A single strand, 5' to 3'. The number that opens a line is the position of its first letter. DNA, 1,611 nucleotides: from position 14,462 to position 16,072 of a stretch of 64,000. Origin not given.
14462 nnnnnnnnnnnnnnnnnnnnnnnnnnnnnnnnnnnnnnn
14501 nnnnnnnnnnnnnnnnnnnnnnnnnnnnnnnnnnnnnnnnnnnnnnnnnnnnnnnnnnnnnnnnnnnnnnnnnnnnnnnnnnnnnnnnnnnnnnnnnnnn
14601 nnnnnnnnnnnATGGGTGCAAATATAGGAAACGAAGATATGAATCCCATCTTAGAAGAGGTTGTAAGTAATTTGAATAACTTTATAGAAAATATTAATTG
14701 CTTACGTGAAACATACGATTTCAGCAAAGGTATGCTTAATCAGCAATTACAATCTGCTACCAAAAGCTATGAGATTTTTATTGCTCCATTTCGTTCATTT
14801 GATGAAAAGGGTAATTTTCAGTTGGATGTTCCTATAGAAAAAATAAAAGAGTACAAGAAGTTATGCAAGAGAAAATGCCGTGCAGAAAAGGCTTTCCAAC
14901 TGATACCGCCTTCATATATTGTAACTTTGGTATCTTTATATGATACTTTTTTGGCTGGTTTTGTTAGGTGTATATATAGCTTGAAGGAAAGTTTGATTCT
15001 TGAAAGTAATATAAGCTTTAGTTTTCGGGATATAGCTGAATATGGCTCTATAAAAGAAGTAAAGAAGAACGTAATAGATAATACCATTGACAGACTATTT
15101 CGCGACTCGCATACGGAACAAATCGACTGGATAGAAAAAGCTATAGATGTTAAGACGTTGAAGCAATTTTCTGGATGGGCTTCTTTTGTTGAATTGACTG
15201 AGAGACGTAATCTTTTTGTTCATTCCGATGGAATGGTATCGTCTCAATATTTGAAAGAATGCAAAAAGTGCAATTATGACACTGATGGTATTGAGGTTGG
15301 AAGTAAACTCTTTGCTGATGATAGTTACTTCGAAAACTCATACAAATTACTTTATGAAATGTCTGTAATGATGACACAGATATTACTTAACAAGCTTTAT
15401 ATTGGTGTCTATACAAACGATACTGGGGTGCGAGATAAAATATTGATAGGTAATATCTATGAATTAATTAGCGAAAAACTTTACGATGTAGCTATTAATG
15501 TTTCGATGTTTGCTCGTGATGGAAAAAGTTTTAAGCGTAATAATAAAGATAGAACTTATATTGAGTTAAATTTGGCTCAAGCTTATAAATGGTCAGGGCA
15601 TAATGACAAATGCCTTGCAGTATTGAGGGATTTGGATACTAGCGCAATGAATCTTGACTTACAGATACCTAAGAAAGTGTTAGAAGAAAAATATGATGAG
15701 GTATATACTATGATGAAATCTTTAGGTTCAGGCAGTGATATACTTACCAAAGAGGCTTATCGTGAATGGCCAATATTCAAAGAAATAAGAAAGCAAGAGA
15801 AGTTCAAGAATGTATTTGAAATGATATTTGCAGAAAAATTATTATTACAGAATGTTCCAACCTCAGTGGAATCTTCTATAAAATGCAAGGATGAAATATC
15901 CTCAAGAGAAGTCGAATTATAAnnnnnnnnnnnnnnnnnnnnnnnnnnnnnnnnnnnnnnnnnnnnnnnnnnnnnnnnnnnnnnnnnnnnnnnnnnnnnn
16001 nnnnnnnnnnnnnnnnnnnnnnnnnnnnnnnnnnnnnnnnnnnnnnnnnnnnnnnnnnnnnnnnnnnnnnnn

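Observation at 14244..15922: Two-gene AT-rich module with an HEPN-type RNxxxH motif, fused to the front of the flippase gene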

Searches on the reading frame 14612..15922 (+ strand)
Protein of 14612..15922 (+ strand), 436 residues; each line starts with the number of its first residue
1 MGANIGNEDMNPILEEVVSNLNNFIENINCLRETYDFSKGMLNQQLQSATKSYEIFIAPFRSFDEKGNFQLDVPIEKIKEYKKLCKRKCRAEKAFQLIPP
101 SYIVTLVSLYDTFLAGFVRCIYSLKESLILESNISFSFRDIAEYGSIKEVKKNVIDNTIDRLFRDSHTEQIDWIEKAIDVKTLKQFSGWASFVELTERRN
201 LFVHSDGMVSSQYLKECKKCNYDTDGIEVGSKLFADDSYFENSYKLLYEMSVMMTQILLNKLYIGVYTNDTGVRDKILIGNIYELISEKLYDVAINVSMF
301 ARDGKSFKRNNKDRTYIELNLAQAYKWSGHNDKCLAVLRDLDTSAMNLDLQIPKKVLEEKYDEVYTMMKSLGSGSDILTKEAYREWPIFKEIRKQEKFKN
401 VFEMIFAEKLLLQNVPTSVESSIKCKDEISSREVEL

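Call 3: search_protein_families(library=pfam, proteins=[window:14612-15922:+], max_evalue=0.1)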
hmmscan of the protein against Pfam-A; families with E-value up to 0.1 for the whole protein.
window:14612-15922:+ (436 aa): 0 families

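Call 4: search_protein_families(library=padloc, proteins=[window:14612-15922:+], max_evalue=0.1)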
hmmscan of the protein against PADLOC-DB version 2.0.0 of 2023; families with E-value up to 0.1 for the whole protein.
window:14612-15922:+ (436 aa): 1 family
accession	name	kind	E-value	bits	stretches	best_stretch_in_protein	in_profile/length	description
PDLC03820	RTasHEPN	-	0.046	11.8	1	164-212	50-97/148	DRT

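Call 5: search_protein_families(library=ncbifam, proteins=[window:14612-15922:+], max_evalue=0.1)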
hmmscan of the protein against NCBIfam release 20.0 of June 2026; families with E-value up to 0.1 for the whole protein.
window:14612-15922:+ (436 aa): 0 families

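Call 6: find_homologous_proteins(query=window:14612-15922:+, max_evalue=0.001)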
Query window:14612-15922:+ (436 aa): 332 proteins with E <= 0.001 among 5628 candidates; the best 120 are listed.
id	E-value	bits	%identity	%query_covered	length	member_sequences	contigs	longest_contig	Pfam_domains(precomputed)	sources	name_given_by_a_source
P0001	2.2e-269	911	94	100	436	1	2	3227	-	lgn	-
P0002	1.3e-267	905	94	100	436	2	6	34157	-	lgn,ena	-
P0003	8.2e-264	893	92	100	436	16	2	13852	-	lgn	-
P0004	4.4e-260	881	92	100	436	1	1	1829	-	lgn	-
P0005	2.1e-253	859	89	100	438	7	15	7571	-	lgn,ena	-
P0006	3.8e-253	858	89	100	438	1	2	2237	-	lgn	-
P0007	8.7e-247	837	87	100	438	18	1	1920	-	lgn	-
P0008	6.3e-244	827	84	100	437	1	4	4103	-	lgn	-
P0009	7.0e-237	804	83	100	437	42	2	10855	-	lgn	-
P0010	4.4e-230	782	81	100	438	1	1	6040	-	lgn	-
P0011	4.3e-223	759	78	100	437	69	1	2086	-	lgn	-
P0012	5.2e-193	660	67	100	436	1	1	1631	-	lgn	-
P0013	1.6e-186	638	66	100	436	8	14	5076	-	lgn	-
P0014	2.3e-184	631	64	98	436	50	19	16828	-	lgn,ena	-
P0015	2.8e-183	628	67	94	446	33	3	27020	-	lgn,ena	-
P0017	2.3e-167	575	61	94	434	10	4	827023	-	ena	-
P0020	1.5e-164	566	62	93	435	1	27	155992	-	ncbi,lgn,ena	-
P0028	2.9e-163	562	59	94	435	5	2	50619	-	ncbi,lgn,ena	-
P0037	4.8e-162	558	62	93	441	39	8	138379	-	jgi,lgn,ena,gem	-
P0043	7.8e-159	547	57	97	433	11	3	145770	-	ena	-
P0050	2.4e-155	536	57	95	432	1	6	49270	-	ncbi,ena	-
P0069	9.5e-126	438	49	97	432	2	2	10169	PF18735.7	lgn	-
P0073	9.8e-124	432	52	92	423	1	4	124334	-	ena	-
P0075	8.7e-122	425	52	92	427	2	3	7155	-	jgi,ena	jgi:hypothetical protein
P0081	2.1e-119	417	48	97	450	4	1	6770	-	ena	-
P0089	2.4e-115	404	45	98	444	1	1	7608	-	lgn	-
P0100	1.4e-112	395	45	95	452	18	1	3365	-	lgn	-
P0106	1.9e-110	388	45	100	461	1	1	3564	-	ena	-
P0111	1.5e-108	382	45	94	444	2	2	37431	-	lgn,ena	-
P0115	8.6e-107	376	46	93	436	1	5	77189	-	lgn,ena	-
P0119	1.6e-104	368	44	92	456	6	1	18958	-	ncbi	-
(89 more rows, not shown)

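Call 7: search_solved_structures(query=window:14612-15922:+, max_evalue=10, show_alignments=2)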
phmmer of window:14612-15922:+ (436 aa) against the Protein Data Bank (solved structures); distinct sequences matched with E-value up to 10: 1.
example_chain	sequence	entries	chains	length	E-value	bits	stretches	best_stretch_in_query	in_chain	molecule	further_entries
1nkt_A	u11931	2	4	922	0.34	13.1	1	138-187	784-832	Preprotein translocase secA 1 subunit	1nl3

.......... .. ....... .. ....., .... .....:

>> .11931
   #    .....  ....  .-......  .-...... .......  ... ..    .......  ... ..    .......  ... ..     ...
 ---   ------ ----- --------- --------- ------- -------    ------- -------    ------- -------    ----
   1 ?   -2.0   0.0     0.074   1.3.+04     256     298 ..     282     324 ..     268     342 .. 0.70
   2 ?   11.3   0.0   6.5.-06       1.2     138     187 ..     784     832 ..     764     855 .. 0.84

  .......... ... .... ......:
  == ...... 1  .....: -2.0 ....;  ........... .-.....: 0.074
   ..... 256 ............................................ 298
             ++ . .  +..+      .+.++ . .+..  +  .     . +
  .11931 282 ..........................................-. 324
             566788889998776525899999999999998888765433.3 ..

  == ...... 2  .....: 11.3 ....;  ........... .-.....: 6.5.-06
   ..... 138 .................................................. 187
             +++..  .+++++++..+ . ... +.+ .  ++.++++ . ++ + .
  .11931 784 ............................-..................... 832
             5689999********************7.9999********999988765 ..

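Call 9: search_protein_families(library=pfam, alignment_id=A1, max_evalue=1)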
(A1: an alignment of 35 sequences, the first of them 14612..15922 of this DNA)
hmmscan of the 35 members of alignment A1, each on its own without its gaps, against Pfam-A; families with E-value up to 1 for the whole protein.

A. member 1, window:14612-15922:+ (436 aa): 2 families
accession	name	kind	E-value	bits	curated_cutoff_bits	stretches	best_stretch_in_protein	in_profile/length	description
PF07967.19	zf-C3HC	-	0.15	12.6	22.2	0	320-370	74-123/132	NuBaID N-terminal domain (aka zf-C3HC)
PF20947.2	Flu_PB2_1st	-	0.29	11.2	27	0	76-86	2-12/36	Influenza RNA polymerase PB2 N-terminal region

B. families by the number of members that match (of 35 scanned): 42 families (the first 25 are shown)
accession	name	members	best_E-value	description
PF13174.12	TPR_6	9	0.0083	Tetratricopeptide repeat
PF18735.6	HEPN_RiboL-PSP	7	3.5e-05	RiboL-PSP-HEPN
PF00626.27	Gelsolin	5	0.016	Gelsolin repeat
PF13428.12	TPR_14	3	0.0036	Tetratricopeptide repeat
PF22266.2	DUF6953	3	0.022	Family of unknown function (DUF6953)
PF03304.18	Mlp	3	0.083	Mlp lipoprotein family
PF00165.29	HTH_AraC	2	0.032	Bacterial regulatory helix-turn-helix proteins, AraC family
PF06139.17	BphX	2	0.052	BphX-like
PF22085.1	NorB_cytochrome_c-like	2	0.086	Nitric oxide reductase subunit B, cytochrome c-like domain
PF13311.11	DUF4080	1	0.0021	Protein of unknown function (DUF4080)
PF20811.2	PARG_cat_N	1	0.0058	Poly (ADP-ribose) glycohydrolase (PARG), helical domain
PF25753.1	SF0329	1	0.024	SF0329 protein family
PF06178.19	KdgM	1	0.028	Oligogalacturonate-specific porin protein (KdgM)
PF09111.16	SLIDE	1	0.037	SLIDE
PF14559.12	TPR_19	1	0.039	Tetratricopeptide repeat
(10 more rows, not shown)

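Call 10: search_solved_structures(query=A1, max_evalue=10, show_alignments=3)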
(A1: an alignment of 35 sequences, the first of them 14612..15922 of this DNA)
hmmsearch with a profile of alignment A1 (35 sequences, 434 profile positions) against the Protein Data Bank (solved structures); distinct sequences matched with E-value up to 10: 0.

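Call 12: find_related_loci(query=A1, collection=genome_contigs, flank=6000)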
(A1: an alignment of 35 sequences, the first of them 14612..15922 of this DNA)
Query A1 (436 aa) in genome_contigs; peptide patterns used: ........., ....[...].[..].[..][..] (x = any residue, [..] = any of these).
196 stretches matched a pattern; 173 encode a relative of the query (tblastn E <= 1e-3); the best 80 are kept; 80 distinct loci.
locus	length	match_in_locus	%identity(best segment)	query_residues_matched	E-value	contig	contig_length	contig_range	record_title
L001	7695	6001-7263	56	1-422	1e-163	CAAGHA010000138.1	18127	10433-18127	MAG TPA_asm: Bacteroidales bacterium, isolate HGM04576, WGS project CAAGHA010000000 data, contig: SRS476212_82_k119_3921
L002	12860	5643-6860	49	1-410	6e-127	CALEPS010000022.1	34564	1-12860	MAG TPA_asm: uncultured Bacteroidales bacterium isolate ERR1278073_bin.19_CONCOCT_v1.1_MAG genome assembly, contig: ERZ8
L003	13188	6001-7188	46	11-407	3e-118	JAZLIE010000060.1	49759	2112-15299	MAG: Candidatus Enterocola sp. isolate T1900044979_TA20190041.MAGScoT_cleanbin_000009 SGB_4073_k141_1252178, whole genom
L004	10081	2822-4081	45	11-435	6e-116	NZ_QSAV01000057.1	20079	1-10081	Segatella copri strain AF10-17 AF10-17.Scaf57, whole genome shotgun sequence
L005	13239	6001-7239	39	1-411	4e-91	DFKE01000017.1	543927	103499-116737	MAG TPA_asm: Bacteroidales bacterium UBA3653 UBA3653_contig_88, whole genome shotgun sequence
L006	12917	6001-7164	35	21-410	7e-74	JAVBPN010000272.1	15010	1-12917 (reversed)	MAG: Bacteroidales bacterium isolate EPI_MAG_00140 c_000006091723, whole genome shotgun sequence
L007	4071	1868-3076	35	8-412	6e-72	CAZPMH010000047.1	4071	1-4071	MAG TPA_asm: uncultured Micavibrio sp. isolate SRP342821_co1_19 genome assembly, contig: NODE_22036_length_4071_cov_10.7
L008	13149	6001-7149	33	23-408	3e-71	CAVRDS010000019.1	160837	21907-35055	MAG: uncultured Acidobacteriota bacterium isolate MFD03323.bin.2.88 genome assembly, contig: contig_133216, whole genome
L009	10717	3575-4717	34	24-408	4e-69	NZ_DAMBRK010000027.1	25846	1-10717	MAG: Epilithonimonas sp. isolate CTOTU49185 NODE_52_length_25846_cov_13.168663, whole genome shotgun sequence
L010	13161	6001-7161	33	21-410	5e-69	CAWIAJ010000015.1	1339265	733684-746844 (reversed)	MAG: uncultured Acidobacteriaceae bacterium isolate MFD01223.bin.1.107 genome assembly, contig: contig_27270, whole geno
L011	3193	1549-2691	31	23-406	4e-69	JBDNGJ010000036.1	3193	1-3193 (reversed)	MAG: Virgibacillus sp. isolate concoct.187.ELB k141_120192, whole genome shotgun sequence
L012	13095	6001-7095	34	62-431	4e-68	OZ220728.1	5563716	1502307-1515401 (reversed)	MAG: Vicinamibacterales bacterium isolate 73bbec36-abbb-48ff-8f96-0d8513c84f17 genome assembly, chromosome: 1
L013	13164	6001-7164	33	21-409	2e-67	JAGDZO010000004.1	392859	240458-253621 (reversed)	MAG: Cyclobacteriaceae bacterium isolate FR12bac3 FR12DL_contig_81, whole genome shotgun sequence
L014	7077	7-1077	33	63-414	4e-67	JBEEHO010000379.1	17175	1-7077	MAG: Verrucomicrobiota bacterium isolate BP_760 scaffold_3601629, whole genome shotgun sequence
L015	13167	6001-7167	32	14-410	8e-67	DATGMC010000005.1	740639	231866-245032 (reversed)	MAG TPA_asm: Bryobacteraceae bacterium isolate SMAG_U9902 k141_448549, whole genome shotgun sequence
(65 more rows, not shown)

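Call 21: predict_structure(alignment_id=A1)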
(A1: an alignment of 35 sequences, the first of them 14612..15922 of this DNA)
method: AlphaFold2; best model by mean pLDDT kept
length: 436 residues; sequences in the alignment: 35
mean_pLDDT: 87.7   pTM: 0.83
mean pLDDT of the five models: 87.7, 87.2, 87.0, 86.7, 86.6
residues with pLDDT >= 90: 307; 70-90: 93; 50-70: 5; < 50: 31
segments of 3 or more residues with pLDDT < 50: 1-8, 414-436
pLDDT, mean of each block of 10 residues (from residue 1): 46 93 97 94 95 94 83 91 95 91 96 96 91 83 87 92 90 93 87 95 92 94 92 92 96 94 92 93 94 94 80 92 96 96 86 96 96 90 91 94 93 46 31 27
secondary structure, 60 per line:
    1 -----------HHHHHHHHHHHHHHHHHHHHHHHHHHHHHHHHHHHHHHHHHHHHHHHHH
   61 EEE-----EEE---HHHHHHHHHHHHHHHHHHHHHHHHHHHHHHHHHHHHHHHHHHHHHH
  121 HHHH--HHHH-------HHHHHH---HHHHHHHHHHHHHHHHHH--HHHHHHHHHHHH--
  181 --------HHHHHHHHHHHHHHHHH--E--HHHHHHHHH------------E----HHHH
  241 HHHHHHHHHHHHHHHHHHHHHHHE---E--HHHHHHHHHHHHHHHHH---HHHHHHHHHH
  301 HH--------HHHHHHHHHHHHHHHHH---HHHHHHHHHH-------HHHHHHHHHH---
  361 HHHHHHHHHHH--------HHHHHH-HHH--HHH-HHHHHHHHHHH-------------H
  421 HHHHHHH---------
elements in order: H12-60 E61-63 E69-71 H75-124 H127-130 H138-143 H147-164 H167-178 H189-205 H211-219 H237-263 H271-287 H291-302 H311-327 H331-340 H348-357 H361-371 H380-385 H396-406 H420-427

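Call 23: fold_search(model_id=the predicted structure, library=pdb)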
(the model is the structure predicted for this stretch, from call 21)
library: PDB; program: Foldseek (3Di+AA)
matches with E <= 10: 691; with E <= 0.001: 0
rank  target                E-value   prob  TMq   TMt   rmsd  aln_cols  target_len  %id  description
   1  9caf_D                7.9e-02  0.89  0.28  0.06  18.8       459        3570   10  Cryo-EM structure of the reconstituted TRRAP lobe of the human TIP60 complex (composite structure) (released 2025-06-18)
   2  9y6s_6y               1.3e-01  0.85  0.22  0.25  14.4       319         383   11  96-nm repeat of the Leishmania tarentolae doublet microtubule (released 2025-12-17)
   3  2y4t_A                2.0e-01  0.47  0.19  0.19  21.9       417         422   12  Crystal structure of the human co-chaperone P58(IPK) (released 2011-08-10)
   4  5khr_C                2.2e-01  0.38  0.20  0.19  26.4       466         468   13  Model of human Anaphase-promoting complex/Cyclosome complex (APC15 deletion mutant) in complex with the E2 UBE2C/UBCH1 (released 2016-08-24)
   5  8pkp_V                2.3e-01  0.38  0.21  0.18  27.8       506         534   14  Cryo-EM structure of the apo Anaphase-promoting complex/cyclosome (APC/C) at 3.2 Angstrom resolution (released 2023-07-19)
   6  3ieg_A                2.4e-01  0.44  0.19  0.23  22.9       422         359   11  Crystal Structure of P58(IPK) TPR Domain at 2.5 A (released 2010-03-31)
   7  4ui9_Y                2.4e-01  0.44  0.22  0.20  27.4       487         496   13  Atomic structure of the human Anaphase-Promoting Complex (released 2015-06-17)
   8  8fy3_B                3.3e-01  0.30  0.18  0.16  25.3       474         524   14  Structure of NOT1:NOT10:NOT11 module of the human CCR4-NOT complex (released 2023-07-26)
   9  2fji_1                3.3e-01  0.11  0.11  0.12  26.4       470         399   11  Crystal structure of the C-terminal domain of the exocyst subunit Sec6p (released 2006-05-16)
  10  5l9t_Y                3.6e-01  0.35  0.22  0.23  24.3       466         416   12  Model of human Anaphase-promoting complex/Cyclosome (APC/C-CDH1) with E2 UBE2S poised for polyubiquitination where UBE (released 2016-10-26)
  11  8dtg_A                4.0e-01  0.30  0.21  0.12  26.7       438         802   11  Cryo-EM structure of Arabidopsis SPY alternative conformation 1 (released 2023-03-08)
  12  7vep                  4.2e-01  0.51  0.17  0.27  16.5       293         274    9  Crystal structure and biophysical characterization of TPR domain of EccA5 from ESX-5 pathway of Mycobacterium tuberculos (released 2022-09-14)
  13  9ya0_BA               4.2e-01  0.44  0.23  0.28  22.1       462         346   12  Cryo-EM structure of pre-conoid ring 2 (PCR P2 ring)from Toxoplasma gondii (released 2025-11-19)
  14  2y4t_B                4.2e-01  0.35  0.19  0.20  21.9       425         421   11  Crystal structure of the human co-chaperone P58(IPK) (released 2011-08-10)
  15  5g05_H                4.2e-01  0.33  0.22  0.21  26.3       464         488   14  Cryo-EM structure of combined apo phosphorylated APC (released 2016-05-25)
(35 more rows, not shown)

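Call 24: search_protein_families(library=pfam, proteins=[P0069, P0073, P0081, P0089, P0100, P0106, P0111, P0119], max_evalue=0.5)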
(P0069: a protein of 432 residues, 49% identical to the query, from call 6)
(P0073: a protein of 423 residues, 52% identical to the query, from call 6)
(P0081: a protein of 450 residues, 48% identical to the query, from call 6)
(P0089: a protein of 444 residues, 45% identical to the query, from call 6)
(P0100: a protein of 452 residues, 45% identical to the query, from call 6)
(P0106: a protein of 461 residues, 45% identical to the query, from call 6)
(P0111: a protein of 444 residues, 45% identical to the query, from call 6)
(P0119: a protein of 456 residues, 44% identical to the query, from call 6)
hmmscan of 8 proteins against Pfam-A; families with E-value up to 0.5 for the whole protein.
P0069 (432 aa): 2 families
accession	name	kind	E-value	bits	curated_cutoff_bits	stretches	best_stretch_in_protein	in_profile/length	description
PF18735.6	HEPN_RiboL-PSP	-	3.5e-05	24.2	28.4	1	74-204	5-160/191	RiboL-PSP-HEPN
PF18586.7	zf-CCCH_7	-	0.13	13.1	25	1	277-311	36-68/90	Chromatin remodeling factor Mit1 C-terminal Zn finger 1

P0073 (423 aa): 2 families
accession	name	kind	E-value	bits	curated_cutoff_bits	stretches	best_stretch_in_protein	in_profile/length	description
PF03304.18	Mlp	-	0.083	13.9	21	1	125-189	5-66/121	Mlp lipoprotein family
PF17609.7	HCMV_UL124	-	0.37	11.4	27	0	236-265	62-91/126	Family of unknown function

P0081 (450 aa): 2 families
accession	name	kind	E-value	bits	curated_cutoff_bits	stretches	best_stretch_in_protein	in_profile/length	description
PF00626.27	Gelsolin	-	0.12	12.6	21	1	314-333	17-36/76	Gelsolin repeat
PF13174.12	TPR_6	-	0.17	13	26.3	0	46-63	13-31/33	Tetratricopeptide repeat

P0089 (444 aa): 2 families
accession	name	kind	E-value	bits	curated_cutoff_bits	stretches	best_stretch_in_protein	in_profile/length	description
PF17772.7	zf-MYST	-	0.14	12.3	28.8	1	251-279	6-34/55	MYST family zinc finger domain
PF06139.17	BphX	-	0.25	11.8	24.7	0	102-122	15-35/133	BphX-like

P0100 (452 aa): 3 families
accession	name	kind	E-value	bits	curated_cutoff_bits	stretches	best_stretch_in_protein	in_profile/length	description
PF03962.21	Mnd1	-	0.053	14.2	23.5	1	129-170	5-47/60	Mnd1 HTH domain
PF00626.27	Gelsolin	-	0.07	13.4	21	1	314-334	17-37/76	Gelsolin repeat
PF13174.12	TPR_6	-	0.2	12.8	26.3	0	45-63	13-31/33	Tetratricopeptide repeat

P0106 (461 aa): 1 family
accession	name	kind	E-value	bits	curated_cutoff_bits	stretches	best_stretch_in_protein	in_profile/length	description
PF13428.12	TPR_14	-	0.033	15.3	23.5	1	319-356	4-41/44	Tetratricopeptide repeat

P0111 (444 aa): 2 families
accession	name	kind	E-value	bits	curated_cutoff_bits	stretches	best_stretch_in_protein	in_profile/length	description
PF13428.12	TPR_14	-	0.028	15.5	23.5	1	320-358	4-42/44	Tetratricopeptide repeat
PF13174.12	TPR_6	-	0.15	13.2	26.3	0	47-63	15-31/33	Tetratricopeptide repeat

P0119 (456 aa): 0 families

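Call 26: search_protein_families(library=pfam, alignment_id=A2, max_evalue=0.1)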
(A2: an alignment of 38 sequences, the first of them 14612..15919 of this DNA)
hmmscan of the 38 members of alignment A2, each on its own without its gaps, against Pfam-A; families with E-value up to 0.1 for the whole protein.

A. member 1, window:14612-15919:+ (436 aa): 0 families

B. families by the number of members that match (of 38 scanned): 18 families
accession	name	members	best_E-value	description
PF18735.6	HEPN_RiboL-PSP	2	0.009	RiboL-PSP-HEPN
PF17011.10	DUF5093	2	0.016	Domain of unknown function (DUF5093)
PF12511.13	DUF3716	1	0.00012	Protein of unknown function (DUF3716)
PF12957.13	DUF3846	1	0.0023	Domain of unknown function (DUF3846)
PF18730.6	HEPN_Cthe2314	1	0.0045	Cthe_2314-like HEPN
PF10789.14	Phage_RpbA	1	0.012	Phage RNA polymerase binding, RpbA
PF16415.11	CNOT1_CAF1_bind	1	0.017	CCR4-NOT transcription complex subunit 1 CAF1-binding domain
PF23912.1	DUF7254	1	0.025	Domain of unknown function (DUF7254)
PF10891.13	DUF2719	1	0.047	Protein of unknown function (DUF2719)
PF09654.15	DUF2396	1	0.055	Protein of unknown function (DUF2396)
PF13989.11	YejG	1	0.059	YejG-like protein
PF14006.11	YqzL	1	0.059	YqzL-like protein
PF18728.6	HEPN_AbiV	1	0.061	AbiV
PF15027.12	MGT5A_N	1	0.063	MGT5A-like, N-terminal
PF21473.3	Ssb-like_OB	1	0.072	Single-stranded DNA binding protein Ssb-like, OB fold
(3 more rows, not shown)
